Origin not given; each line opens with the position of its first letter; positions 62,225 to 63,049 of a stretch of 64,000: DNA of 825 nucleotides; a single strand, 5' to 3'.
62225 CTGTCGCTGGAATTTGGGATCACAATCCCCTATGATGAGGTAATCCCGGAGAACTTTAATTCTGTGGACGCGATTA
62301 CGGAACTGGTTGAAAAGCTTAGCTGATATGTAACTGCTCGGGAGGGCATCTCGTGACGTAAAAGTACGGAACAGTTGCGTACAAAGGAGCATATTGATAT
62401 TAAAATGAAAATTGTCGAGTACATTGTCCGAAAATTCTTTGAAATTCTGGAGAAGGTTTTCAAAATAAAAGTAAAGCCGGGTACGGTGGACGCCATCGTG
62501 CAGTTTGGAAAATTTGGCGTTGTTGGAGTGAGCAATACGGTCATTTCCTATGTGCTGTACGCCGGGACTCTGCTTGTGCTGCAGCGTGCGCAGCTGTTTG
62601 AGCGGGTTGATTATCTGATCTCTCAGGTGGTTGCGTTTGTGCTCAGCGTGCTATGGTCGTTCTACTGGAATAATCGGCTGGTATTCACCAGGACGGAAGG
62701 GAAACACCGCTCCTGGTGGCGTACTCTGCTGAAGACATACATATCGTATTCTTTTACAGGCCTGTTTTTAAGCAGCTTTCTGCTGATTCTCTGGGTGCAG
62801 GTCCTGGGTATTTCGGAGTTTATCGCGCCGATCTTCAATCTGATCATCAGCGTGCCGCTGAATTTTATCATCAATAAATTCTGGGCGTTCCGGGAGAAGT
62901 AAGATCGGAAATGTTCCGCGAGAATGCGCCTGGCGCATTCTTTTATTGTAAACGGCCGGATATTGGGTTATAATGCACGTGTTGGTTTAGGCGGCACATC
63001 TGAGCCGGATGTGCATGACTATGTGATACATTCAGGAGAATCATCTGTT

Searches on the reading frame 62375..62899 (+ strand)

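Call 81: search_protein_families(library=pfam, proteins=[window:62375-62899:+], max_evalue=0.00001)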
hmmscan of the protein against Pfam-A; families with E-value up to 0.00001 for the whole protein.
window:62375-62899:+ (175 aa): 1 family
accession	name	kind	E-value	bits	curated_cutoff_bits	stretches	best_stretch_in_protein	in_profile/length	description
PF04138.20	GtrA_DPMS_TM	-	1.3e-20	74.1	26.1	1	46-172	1-117/117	GtrA/DPMS, transmembrane domain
